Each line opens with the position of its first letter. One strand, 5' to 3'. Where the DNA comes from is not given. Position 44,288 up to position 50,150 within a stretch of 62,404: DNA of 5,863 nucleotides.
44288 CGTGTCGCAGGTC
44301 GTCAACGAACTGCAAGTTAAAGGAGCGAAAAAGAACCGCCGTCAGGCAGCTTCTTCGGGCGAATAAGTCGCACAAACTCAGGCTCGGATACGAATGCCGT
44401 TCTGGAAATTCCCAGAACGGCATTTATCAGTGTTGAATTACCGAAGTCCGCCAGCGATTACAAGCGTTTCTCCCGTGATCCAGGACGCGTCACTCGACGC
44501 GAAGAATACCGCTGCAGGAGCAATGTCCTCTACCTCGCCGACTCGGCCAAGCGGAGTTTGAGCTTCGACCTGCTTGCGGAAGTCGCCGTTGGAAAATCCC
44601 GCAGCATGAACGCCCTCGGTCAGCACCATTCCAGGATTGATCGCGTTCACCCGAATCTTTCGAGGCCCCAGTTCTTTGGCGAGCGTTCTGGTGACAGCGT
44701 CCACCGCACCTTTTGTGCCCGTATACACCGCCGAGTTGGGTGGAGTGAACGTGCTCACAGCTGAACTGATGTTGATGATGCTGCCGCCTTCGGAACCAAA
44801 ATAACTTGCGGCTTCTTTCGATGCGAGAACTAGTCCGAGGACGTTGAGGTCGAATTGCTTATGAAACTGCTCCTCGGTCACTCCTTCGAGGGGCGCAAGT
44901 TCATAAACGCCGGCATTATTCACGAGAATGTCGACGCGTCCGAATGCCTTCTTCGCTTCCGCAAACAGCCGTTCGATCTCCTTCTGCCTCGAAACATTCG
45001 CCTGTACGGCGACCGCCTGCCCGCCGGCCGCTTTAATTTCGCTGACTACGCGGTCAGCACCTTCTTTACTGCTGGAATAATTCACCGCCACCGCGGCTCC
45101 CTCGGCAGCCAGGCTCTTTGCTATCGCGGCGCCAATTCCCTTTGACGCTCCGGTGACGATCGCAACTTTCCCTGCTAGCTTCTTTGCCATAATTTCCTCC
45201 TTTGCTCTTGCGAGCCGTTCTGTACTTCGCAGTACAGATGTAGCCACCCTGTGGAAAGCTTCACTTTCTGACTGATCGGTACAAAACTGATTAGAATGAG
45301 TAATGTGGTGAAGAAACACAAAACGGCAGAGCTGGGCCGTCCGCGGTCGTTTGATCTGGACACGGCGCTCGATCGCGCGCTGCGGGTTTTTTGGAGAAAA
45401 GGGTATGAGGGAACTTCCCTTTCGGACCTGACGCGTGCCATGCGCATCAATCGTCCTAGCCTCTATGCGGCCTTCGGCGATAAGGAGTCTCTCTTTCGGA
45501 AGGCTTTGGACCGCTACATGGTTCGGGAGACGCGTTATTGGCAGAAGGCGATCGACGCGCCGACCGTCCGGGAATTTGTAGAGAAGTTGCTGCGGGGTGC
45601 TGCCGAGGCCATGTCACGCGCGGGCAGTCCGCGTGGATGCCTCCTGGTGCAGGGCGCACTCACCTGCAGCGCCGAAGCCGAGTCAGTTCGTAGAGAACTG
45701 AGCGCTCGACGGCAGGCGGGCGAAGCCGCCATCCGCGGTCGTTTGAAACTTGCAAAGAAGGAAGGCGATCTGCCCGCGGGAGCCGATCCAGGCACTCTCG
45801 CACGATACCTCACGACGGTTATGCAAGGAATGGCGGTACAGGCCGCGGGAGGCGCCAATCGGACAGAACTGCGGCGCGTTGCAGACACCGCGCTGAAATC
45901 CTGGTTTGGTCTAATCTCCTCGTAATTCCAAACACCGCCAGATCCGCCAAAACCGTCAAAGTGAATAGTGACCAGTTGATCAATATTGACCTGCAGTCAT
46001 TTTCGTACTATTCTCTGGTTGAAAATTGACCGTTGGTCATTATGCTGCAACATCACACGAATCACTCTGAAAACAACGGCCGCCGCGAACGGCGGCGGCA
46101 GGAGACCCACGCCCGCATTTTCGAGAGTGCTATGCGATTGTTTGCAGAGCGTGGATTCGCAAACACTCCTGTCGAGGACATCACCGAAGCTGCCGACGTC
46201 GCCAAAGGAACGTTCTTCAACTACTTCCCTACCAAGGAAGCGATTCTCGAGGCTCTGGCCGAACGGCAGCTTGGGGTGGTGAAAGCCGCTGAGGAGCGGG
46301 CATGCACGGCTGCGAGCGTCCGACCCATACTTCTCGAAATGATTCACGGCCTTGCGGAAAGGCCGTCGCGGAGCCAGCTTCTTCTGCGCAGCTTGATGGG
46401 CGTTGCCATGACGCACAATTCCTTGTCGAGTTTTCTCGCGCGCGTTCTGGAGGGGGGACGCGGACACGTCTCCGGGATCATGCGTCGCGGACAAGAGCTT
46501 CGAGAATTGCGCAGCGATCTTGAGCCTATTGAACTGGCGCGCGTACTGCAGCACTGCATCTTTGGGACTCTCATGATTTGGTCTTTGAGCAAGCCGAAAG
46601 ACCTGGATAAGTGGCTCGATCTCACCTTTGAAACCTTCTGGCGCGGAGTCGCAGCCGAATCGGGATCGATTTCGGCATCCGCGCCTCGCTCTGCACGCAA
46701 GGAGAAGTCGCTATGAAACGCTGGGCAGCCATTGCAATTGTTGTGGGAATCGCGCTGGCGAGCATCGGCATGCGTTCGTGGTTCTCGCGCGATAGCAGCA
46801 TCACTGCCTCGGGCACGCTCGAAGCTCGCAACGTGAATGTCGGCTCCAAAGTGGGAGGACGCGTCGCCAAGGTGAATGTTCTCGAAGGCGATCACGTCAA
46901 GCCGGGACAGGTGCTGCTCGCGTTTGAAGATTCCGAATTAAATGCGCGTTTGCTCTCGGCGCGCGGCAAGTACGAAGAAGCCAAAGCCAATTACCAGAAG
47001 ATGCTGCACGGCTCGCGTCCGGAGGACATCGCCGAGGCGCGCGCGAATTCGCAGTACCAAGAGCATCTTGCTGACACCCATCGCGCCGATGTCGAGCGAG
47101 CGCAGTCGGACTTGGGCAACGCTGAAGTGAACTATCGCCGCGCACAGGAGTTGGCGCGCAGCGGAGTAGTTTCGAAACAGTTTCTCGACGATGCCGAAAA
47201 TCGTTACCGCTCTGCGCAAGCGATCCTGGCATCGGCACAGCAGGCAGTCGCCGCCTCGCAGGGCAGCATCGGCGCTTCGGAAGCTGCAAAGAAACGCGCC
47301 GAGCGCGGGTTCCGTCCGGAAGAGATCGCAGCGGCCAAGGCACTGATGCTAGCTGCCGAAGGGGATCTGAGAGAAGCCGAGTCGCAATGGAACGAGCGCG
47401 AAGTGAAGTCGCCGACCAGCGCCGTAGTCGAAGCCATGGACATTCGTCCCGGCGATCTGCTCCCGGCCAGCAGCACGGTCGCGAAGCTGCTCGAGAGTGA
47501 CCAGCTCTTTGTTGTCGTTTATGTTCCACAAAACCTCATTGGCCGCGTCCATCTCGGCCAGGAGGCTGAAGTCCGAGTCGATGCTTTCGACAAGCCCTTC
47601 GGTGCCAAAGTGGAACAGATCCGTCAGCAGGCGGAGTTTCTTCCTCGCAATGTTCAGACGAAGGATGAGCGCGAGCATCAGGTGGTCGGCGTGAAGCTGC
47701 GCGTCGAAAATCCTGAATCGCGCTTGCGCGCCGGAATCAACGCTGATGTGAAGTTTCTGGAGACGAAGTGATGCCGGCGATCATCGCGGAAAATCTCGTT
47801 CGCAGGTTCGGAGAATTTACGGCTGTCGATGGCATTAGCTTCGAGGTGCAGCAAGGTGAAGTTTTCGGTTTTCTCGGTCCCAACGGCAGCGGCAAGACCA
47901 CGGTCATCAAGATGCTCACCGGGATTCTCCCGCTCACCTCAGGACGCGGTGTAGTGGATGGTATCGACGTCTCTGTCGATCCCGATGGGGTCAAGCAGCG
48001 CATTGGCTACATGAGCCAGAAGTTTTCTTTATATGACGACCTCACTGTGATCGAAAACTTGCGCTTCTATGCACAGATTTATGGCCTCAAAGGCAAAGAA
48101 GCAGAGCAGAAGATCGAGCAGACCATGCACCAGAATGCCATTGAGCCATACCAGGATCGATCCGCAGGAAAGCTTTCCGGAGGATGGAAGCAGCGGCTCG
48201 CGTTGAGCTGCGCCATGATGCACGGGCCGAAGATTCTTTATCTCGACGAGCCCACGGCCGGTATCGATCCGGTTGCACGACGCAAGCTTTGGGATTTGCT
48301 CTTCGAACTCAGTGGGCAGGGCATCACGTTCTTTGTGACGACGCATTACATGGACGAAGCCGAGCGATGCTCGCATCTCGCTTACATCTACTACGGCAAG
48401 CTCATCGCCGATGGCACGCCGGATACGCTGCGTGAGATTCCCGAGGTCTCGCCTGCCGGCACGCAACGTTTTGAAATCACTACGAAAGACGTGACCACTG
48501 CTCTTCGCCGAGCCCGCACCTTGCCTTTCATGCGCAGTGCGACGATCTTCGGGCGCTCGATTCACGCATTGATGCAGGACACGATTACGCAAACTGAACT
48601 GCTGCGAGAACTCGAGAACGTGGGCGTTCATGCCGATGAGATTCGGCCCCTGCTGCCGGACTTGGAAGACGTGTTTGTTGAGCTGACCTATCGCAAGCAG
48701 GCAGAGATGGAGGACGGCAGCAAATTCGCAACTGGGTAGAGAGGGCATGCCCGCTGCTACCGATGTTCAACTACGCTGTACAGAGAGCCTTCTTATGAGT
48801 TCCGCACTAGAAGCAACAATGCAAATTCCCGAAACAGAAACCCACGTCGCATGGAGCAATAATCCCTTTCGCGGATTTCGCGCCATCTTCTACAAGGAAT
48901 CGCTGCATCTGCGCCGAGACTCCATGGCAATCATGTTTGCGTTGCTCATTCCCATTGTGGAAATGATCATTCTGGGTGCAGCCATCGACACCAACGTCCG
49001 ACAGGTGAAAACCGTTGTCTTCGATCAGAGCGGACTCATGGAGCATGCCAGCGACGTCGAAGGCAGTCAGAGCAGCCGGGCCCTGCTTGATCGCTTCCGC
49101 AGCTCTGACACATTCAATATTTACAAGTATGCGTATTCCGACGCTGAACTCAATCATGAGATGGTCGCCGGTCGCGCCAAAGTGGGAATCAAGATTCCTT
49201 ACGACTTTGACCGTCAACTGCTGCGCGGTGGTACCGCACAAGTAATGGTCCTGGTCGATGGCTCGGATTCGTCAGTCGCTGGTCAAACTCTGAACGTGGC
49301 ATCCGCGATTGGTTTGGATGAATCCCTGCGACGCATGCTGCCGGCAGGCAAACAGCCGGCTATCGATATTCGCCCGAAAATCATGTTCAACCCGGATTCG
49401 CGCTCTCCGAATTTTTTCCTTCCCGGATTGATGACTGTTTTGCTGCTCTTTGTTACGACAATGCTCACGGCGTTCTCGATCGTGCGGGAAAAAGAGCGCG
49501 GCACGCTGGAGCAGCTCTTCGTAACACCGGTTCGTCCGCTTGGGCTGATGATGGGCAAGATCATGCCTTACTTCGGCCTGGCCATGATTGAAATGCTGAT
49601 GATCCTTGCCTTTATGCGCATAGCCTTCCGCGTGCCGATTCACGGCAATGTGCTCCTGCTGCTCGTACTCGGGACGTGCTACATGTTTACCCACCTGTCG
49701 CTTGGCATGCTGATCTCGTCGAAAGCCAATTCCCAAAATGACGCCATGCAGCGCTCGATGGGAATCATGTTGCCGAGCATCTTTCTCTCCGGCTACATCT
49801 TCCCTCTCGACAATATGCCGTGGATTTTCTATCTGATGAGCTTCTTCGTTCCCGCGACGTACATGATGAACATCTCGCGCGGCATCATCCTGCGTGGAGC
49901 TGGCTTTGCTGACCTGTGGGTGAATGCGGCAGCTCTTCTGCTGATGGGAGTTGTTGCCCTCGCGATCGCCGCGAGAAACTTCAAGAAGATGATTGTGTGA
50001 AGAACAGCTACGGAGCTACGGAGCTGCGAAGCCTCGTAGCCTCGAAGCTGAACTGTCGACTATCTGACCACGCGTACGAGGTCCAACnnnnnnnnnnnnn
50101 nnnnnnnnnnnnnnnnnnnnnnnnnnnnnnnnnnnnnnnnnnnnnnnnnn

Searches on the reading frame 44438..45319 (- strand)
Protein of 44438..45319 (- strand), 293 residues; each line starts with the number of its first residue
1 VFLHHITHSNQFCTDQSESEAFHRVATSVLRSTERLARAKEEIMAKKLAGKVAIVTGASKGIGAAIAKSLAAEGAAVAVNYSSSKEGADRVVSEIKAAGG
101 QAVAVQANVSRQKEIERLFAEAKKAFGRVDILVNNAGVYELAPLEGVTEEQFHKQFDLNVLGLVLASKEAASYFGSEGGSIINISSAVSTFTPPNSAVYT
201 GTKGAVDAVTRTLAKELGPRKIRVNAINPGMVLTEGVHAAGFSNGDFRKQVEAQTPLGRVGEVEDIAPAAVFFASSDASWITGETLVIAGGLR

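Call 52: search_protein_families(library=pfam, proteins=[window:44438-45319:-], max_evalue=0.0001)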
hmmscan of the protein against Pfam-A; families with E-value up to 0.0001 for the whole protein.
window:44438-45319:- (293 aa): 4 families
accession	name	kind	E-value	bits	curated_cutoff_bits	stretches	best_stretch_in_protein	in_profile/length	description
PF13561.12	adh_short_C2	-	6.5e-65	219.5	27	1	57-292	1-235/236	Enoyl-(Acyl carrier protein) reductase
PF00106.31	adh_short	-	8.2e-55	185.7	26.6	1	51-237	1-187/195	short chain dehydrogenase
PF08659.16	KR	-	2e-16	60.9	22.6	1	53-214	3-164/180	KR domain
PF23441.1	SDR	-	2.4e-11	44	27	1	45-288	2-251/258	SDR-like rossmann domain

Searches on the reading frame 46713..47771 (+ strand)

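Call 52: search_protein_families(library=pfam, proteins=[window:46713-47771:+], max_evalue=0.0001)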
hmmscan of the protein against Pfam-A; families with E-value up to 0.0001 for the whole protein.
window:46713-47771:+ (352 aa): 3 families
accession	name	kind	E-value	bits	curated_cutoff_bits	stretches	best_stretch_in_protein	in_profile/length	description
PF16576.10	HlyD_D23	-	4.7e-15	55.9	30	1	221-342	101-212/214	Barrel-sandwich domain of CusB or HlyD membrane-fusion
PF13437.12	HlyD_3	-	2.3e-13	51.2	22.2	1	231-341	2-106/106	HlyD family secretion protein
PF13533.13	Biotin_lipoyl_2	-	1.6e-09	37.8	29.8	1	41-71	1-31/32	Biotin-lipoyl like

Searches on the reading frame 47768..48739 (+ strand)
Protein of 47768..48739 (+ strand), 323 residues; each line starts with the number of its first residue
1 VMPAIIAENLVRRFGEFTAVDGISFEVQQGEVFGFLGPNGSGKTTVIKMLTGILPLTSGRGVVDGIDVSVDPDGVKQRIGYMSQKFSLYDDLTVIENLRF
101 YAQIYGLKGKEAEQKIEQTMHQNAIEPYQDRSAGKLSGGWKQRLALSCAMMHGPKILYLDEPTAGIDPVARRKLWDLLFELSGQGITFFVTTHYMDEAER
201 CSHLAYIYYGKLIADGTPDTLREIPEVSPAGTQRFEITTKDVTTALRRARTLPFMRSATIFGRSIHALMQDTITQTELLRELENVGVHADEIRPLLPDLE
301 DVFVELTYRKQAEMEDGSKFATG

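Call 52: search_protein_families(library=pfam, proteins=[window:47768-48739:+], max_evalue=0.0001)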
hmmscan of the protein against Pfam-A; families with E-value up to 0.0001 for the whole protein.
window:47768-48739:+ (323 aa): 3 families
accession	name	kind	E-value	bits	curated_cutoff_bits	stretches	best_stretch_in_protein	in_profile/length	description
PF00005.33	ABC_tran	-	1.2e-31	110.6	25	1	21-164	2-137/137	ABC transporter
PF13304.12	AAA_21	-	2.9e-11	44.4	27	1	128-193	230-298/304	AAA domain, putative AbiEii toxin, Type IV TA system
PF02463.25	SMC_N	-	1e-05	25.6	40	0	35-208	29-212/220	RecF/RecN/SMC N terminal domain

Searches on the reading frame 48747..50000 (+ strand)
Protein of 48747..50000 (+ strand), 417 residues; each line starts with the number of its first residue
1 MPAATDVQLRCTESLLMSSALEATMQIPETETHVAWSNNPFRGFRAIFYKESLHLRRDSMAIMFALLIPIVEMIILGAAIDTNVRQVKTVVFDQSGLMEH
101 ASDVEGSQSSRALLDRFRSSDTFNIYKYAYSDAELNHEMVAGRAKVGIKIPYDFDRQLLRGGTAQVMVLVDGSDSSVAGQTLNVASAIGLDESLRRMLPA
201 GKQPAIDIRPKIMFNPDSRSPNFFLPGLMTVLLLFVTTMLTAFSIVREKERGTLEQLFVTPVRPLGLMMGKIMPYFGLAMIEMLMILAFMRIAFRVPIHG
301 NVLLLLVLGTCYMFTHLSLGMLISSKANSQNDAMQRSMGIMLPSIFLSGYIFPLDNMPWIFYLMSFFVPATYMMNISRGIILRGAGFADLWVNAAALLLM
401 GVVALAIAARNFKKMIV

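Call 52: search_protein_families(library=pfam, proteins=[window:48747-50000:+], max_evalue=0.0001)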
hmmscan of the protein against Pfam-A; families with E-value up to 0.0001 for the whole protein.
window:48747-50000:+ (417 aa): 4 families
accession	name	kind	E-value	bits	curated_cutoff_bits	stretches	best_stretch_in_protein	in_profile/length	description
PF12698.13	ABC2_membrane_3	-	7.9e-48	163.7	31.6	1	63-409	5-346/347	ABC-2 family transporter protein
PF01061.29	ABC2_membrane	-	5.4e-25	88.6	26.9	1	222-381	48-210/211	ABC-2 type transporter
PF12679.13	ABC2_membrane_2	-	5.8e-13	49.2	27.2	1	46-415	2-281/283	ABC-2 family transporter protein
PF12730.13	ABC2_membrane_4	-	1.3e-05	25.7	27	1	229-320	56-147/179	ABC-2 family transporter protein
